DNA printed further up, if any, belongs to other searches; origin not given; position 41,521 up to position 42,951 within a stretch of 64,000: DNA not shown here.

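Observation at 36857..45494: Tightly coupled operon of Liv-type ABC importer, M20 amidohydrolase, fused MdcDE-like decarboxylase and MatB: candidate malonyl-conjugate utilisation system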

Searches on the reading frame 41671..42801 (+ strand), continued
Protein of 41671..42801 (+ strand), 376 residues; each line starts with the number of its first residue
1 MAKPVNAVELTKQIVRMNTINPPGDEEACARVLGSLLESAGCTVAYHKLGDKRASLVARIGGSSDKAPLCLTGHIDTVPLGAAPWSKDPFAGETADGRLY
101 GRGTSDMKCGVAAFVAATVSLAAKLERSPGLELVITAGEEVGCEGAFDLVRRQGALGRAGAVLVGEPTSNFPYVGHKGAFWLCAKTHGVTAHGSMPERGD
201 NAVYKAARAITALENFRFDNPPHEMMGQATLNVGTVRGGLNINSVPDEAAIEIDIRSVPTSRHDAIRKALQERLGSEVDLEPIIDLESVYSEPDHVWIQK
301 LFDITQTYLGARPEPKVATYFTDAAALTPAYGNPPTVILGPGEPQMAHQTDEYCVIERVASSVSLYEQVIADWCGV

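Call 40: search_solved_structures(query=A2, max_evalue=1e-30, show_alignments=5)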
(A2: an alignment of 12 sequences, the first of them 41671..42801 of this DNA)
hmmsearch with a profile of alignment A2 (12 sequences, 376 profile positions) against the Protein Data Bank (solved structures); distinct sequences matched with E-value up to 1e-30: 4.
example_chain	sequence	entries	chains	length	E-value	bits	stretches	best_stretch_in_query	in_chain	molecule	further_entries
7uoi_A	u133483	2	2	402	1.2e-55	192.1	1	3-372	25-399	succinyl-diaminopimelate desuccinylase | Probable succinyl-diaminopimelate desuccinylase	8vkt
7rsf_A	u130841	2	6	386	9e-39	136.6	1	33-374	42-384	Acetylornithine deacetylase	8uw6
5vo3_A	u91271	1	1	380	6e-31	110.8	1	4-369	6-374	Succinyl-diaminopimelate desuccinylase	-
3ic1_A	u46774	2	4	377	8.3e-31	110.4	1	6-370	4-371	Succinyl-diaminopimelate desuccinylase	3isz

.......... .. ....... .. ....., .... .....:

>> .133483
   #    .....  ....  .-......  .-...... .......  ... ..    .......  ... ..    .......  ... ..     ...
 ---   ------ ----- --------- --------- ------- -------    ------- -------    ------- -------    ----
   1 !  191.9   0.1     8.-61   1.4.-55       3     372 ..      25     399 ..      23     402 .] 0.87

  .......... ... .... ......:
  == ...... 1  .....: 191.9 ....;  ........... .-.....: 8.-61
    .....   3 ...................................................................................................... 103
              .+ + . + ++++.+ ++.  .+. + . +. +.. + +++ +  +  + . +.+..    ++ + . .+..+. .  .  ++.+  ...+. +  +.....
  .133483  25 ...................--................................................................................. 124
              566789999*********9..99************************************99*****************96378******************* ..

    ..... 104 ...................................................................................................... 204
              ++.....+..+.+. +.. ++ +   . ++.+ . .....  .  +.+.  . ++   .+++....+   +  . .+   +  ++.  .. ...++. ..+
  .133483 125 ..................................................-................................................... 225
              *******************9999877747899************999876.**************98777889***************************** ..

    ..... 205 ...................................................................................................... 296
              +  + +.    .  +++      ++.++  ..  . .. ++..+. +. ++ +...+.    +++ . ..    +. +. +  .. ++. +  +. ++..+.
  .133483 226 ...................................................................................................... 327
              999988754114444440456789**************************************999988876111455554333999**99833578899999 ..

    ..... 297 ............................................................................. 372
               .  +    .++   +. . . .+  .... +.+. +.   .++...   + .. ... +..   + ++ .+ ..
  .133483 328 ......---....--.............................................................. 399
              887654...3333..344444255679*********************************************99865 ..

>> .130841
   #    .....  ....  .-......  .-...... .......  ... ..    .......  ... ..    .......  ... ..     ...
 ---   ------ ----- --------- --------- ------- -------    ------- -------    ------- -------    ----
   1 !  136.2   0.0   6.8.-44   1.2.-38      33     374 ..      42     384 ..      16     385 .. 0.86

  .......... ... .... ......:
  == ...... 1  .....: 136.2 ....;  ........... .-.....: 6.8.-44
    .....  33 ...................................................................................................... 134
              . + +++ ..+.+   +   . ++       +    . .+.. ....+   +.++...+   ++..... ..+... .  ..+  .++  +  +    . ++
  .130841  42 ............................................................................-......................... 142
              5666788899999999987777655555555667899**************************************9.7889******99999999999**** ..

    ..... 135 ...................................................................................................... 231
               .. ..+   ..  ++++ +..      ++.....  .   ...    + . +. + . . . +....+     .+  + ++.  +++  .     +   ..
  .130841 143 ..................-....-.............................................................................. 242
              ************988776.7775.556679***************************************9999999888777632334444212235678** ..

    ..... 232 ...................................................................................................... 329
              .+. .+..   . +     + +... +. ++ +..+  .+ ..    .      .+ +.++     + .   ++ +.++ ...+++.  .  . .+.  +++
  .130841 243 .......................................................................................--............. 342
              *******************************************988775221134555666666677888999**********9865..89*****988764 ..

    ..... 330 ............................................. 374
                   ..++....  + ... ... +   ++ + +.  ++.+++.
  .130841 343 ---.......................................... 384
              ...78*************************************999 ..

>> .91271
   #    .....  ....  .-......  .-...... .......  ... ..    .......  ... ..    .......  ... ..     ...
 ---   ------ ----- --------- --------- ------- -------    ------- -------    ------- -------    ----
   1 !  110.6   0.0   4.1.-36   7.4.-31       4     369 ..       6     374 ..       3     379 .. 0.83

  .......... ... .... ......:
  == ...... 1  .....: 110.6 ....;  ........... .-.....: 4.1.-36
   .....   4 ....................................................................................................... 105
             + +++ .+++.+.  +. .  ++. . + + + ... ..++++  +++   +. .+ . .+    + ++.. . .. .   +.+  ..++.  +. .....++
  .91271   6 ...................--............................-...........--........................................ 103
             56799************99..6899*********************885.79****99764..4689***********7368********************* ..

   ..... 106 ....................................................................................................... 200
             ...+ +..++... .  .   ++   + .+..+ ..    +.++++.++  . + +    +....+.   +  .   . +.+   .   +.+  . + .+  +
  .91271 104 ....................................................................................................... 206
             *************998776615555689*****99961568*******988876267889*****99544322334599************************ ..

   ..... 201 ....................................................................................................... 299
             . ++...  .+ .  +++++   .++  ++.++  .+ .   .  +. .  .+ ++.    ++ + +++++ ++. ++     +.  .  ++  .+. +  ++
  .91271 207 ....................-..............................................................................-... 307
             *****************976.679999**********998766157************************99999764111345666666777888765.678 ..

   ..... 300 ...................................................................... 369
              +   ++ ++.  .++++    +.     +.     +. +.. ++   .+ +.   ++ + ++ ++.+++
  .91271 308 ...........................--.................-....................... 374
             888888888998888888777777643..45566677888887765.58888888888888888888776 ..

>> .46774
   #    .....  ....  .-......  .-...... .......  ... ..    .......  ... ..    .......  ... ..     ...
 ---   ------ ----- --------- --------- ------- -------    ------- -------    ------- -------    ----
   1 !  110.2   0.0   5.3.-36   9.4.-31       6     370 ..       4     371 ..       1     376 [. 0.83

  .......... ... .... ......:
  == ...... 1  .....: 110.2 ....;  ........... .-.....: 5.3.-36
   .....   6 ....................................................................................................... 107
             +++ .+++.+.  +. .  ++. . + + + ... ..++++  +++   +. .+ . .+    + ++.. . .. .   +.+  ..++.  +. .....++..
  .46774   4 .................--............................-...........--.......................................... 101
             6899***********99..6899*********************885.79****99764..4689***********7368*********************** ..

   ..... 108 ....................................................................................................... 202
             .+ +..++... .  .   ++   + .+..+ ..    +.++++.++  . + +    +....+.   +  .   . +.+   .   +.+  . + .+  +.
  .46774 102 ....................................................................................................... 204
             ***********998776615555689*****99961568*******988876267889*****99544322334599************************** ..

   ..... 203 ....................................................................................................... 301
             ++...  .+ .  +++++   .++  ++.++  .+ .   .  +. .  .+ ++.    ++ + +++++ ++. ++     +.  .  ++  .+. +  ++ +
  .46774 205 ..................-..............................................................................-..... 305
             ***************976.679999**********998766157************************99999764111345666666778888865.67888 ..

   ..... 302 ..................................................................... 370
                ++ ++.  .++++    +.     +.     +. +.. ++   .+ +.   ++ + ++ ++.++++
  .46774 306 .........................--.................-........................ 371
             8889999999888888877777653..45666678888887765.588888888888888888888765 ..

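Call 54: search_protein_families(library=pfam, proteins=[L106:3595-4713:+, L106:4796-5515:-, L106:5872-6804:+, L106:6816-7685:-, L106:6593-7243:+, L106:9119-10303:-, L106:10223-10795:+, L106:10947-12551:+, L106:12601-14274:-, L106:12958-14088:+], max_evalue=0.00001)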
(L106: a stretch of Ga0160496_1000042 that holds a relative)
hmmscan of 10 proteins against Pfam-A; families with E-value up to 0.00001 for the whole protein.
L106:3595-4713:+ (372 aa): 0 families

L106:4796-5515:- (239 aa): 2 families
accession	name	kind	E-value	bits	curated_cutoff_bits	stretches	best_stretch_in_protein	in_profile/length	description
PF00583.31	Acetyltransf_1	-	4.3e-07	30.6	20.7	1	111-198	31-116/116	Acetyltransferase (GNAT) family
PF13302.13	Acetyltransf_3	-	8.5e-06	26.9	25.4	0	63-199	3-138/138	Acetyltransferase (GNAT) domain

L106:5872-6804:+ (310 aa): 2 families
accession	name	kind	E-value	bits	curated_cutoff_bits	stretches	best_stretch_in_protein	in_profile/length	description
PF03466.25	LysR_substrate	-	1.4e-38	132.9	28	1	99-300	5-207/209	LysR substrate binding domain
PF00126.33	HTH_1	-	1.4e-22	79.8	26.6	1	14-73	1-60/60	Bacterial regulatory helix-turn-helix protein, lysR family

L106:6816-7685:- (289 aa): 0 families

L106:6593-7243:+ (216 aa): 0 families

L106:9119-10303:- (394 aa): 1 family
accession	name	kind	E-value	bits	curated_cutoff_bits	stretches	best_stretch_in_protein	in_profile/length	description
PF02826.25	2-Hacid_dh_C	-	8.6e-39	133.2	25.1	1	183-359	3-178/178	D-isomer specific 2-hydroxyacid dehydrogenase, NAD binding domain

L106:10223-10795:+ (190 aa): 0 families

L106:10947-12551:+ (534 aa): 2 families
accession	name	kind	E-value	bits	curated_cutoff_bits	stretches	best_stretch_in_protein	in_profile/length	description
PF00501.34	AMP-binding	-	1.4e-90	304.3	29.9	1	39-394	4-384/384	AMP-binding enzyme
PF13193.12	AMP-binding_C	-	3.7e-14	53.8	24.5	1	444-519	1-76/76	AMP-binding enzyme C-terminal domain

L106:12601-14274:- (557 aa): 3 families
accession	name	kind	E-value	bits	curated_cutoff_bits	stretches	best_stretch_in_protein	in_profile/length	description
PF07536.20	HWE_HK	-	5e-22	78.9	22.8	1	352-430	1-83/83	HWE histidine kinase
PF03924.19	CHASE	-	2.7e-08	34.2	25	1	95-226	27-159/189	CHASE domain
PF07568.18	HisKA_2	-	9.3e-06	26.1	22.3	0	352-403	1-54/76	Histidine kinase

L106:12958-14088:+ (376 aa): 0 families

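Call 62: search_dna_similar(query=window:41671-42801:+, collection=plasmids, mode=protein, max_evalue=1e-40, max_rows=25)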
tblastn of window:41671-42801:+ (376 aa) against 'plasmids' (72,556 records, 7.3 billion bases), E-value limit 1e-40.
Records with a match: 35; places in all: 36; records where one place covers at least 80% of the query: 35.
Best place of each record, by identity: <60% 35.
By first word of the organism name: Pantoea 10; Sinorhizobium 5; Burkholderia 4; Rhizobium 3; Variovorax 2; Klebsiella 2; Cupriavidus 2; Methylobacterium 1; Paracoccus 1; Ponticoccus 1; and 4 more.
By predicted mobility (MOB-suite, as given by PLSDB): non-mobilizable 23; conjugative 12.
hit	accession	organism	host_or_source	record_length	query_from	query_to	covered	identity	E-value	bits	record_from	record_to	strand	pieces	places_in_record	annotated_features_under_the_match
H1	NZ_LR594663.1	Variovorax sp. RA8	Riverbed sediment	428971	5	375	99%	49.3%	5e-96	320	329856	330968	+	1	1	M20 family metallopeptidase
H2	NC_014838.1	Pantoea sp. At-9b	-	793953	2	373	99%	48.7%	8e-101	334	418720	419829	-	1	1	M20 family metallopeptidase | GNAT family N-acetyltransferase | glutamine amidotransferase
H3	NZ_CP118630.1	Pantoea dispersa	Pure isolate,soil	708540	4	373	98%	48.1%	5e-100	332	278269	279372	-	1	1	M20 family metallopeptidase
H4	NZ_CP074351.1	Pantoea dispersa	tissue sample,leaves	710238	4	373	98%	48.1%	5e-100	332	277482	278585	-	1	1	M20 family metallopeptidase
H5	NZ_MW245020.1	Klebsiella pneumoniae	-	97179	8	373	97%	48.5%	7e-100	331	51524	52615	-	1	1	M20 family metallopeptidase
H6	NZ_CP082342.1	Pantoea dispersa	Canis lupus familiaris,Skin swab,Paw ...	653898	4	373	98%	47.8%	4e-99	329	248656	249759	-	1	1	M20 family metallopeptidase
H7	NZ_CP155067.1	Pantoea sp. BRR-3P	single cell,Elaeagnus umbellata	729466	4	376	99%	47.5%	5e-100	332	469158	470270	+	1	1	M20 family metallopeptidase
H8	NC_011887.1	Methylobacterium nodulans ORS 2060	-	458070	3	374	99%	47.4%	2e-80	275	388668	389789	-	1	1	M20 family metallopeptidase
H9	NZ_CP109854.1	Pantoea dispersa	Bidens alba,Pure isolate,rhizosphere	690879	4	373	98%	47.6%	1e-98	328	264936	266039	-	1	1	M20 family metallopeptidase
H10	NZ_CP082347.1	Pantoea dispersa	water,drinking water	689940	6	373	98%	47.8%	2e-98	327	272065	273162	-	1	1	M20 family metallopeptidase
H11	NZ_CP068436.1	Cupriavidus necator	heavy metal containmented soil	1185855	7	373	98%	47.7%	8e-99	328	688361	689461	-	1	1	none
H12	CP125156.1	Klebsiella pneumoniae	-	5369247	8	373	97%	47.8%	2e-100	333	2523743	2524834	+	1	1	M20 family metallopeptidase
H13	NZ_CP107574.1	Pantoea dispersa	Spermacoce stricta,Pure ...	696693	4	373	98%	47.0%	2e-96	322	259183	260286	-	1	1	M20 family metallopeptidase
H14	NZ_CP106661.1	Pantoea dispersa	Philodendron erubescens,Pure ...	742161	4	373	98%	46.8%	5e-97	323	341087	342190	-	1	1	M20 family metallopeptidase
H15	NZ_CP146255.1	Pantoea dispersa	Nicotiana tabacum L.,Cell ...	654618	4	373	98%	46.8%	8e-97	322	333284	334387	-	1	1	M20 family metallopeptidase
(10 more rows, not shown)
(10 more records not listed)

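Call 63: get_annotated_region(hit=H1, flank=9000)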
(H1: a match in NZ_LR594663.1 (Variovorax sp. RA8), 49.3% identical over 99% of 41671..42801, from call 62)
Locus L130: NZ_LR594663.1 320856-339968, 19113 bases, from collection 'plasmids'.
description: Variovorax sp. RA8 plasmid 2
organism: Variovorax sp. RA8 (NCBI taxid 662548)
taxonomy: Bacteria; Pseudomonadota; Betaproteobacteria; Burkholderiales; Comamonadaceae; Variovorax; Variovorax sp. RA8
host: -; source: Riverbed sediment; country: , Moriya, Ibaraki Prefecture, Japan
typing (MOB-suite, as given by PLSDB): non-mobilizable
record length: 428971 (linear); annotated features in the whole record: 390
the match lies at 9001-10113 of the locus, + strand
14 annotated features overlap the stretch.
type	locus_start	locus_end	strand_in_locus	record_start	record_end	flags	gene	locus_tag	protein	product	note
CDS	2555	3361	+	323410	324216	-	-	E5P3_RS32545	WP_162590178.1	IclR family transcriptional regulator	GO:0006355 - regulation of DNA-templated transcription [Evidence IEA]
CDS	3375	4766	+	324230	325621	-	-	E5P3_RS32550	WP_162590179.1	amidohydrolase family protein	-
CDS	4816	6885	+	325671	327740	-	-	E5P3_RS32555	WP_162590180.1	hydantoinase/oxoprolinase family protein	-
CDS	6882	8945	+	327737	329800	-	-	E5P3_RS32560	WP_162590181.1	hydantoinase B/oxoprolinase family protein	-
CDS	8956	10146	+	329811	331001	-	-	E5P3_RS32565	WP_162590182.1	M20 family metallopeptidase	-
CDS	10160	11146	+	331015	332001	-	-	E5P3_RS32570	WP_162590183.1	tripartite tricarboxylate transporter substrate binding protein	-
CDS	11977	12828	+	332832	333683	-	-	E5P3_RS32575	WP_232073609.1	tyrosine-type recombinase/integrase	GO:0015074 - DNA integration [Evidence IEA]; GO:0006310 - DNA recombination [Evidence IEA]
CDS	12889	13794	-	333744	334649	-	-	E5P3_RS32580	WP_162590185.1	ParB/RepB/Spo0J family partition protein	GO:0007059 - chromosome segregation [Evidence IEA]; GO:0000910 - cytokinesis [Evidence IEA]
CDS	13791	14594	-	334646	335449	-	-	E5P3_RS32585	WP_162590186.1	ParA family protein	-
CDS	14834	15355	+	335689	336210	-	-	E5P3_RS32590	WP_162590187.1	hypothetical protein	-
CDS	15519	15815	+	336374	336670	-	-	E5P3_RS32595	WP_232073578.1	TrbC/VirB2 family protein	-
CDS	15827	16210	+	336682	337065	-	-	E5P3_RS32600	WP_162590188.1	VirB3 family type IV secretion system protein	-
CDS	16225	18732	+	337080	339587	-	-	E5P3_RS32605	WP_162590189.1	VirB4 family type IV secretion/conjugal transfer ATPase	-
CDS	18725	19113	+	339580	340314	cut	-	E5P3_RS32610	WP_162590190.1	type IV secretion system protein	-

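Call 64: get_annotated_region(hit=H2, flank=9000)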
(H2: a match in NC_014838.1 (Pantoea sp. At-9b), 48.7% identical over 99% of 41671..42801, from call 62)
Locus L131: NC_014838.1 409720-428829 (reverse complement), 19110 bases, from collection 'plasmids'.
description: Pantoea sp. At-9b plasmid pPAT9B01, complete sequence
organism: Pantoea sp. At-9b (NCBI taxid 592316)
taxonomy: Bacteria; Pseudomonadota; Gammaproteobacteria; Enterobacterales; Erwiniaceae; Pantoea; Pantoea sp. At-9b
host: -; source: -; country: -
typing (MOB-suite, as given by PLSDB): non-mobilizable; replicon rep_cluster_1232
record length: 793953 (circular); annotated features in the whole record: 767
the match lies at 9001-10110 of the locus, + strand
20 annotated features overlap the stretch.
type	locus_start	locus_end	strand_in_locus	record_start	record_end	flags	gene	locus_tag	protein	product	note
CDS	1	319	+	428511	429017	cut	-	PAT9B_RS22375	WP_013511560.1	phenolic acid decarboxylase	-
CDS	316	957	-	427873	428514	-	-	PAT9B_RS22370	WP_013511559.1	TenA family protein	-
CDS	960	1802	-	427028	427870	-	-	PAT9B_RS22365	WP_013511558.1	BtpA/SgcQ family protein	-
CDS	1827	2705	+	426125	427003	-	-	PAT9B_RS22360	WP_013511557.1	PfkB family carbohydrate kinase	-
CDS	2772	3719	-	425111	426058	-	-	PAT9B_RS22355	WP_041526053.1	substrate-binding domain-containing protein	-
CDS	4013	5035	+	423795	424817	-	-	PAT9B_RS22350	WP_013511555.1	LacI family DNA-binding transcriptional regulator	GO:0006351 - DNA-templated transcription [Evidence IEA]; GO:0045892 - negative regulation of DNA-templated ...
CDS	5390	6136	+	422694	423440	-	-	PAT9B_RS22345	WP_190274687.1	ATP-binding cassette domain-containing protein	-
CDS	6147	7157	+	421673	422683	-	-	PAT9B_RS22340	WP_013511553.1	ABC transporter permease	-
CDS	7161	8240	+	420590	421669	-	-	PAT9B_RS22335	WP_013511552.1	phosphotriesterase-related protein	-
CDS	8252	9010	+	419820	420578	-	-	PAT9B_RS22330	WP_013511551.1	glutamine amidotransferase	-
CDS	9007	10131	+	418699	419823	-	-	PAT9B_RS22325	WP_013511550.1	M20 family metallopeptidase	-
CDS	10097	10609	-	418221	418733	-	-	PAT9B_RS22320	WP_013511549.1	GNAT family N-acetyltransferase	-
CDS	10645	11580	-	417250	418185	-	-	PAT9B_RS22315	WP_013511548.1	AraC family transcriptional regulator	GO:0006355 - regulation of DNA-templated transcription [Evidence IEA]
CDS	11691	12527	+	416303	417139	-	-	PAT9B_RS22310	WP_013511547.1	oxidoreductase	-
CDS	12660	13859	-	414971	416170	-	fdhA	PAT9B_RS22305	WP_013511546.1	formaldehyde dehydrogenase, glutathione-independent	GO:0046292 - formaldehyde metabolic process [Evidence IEA]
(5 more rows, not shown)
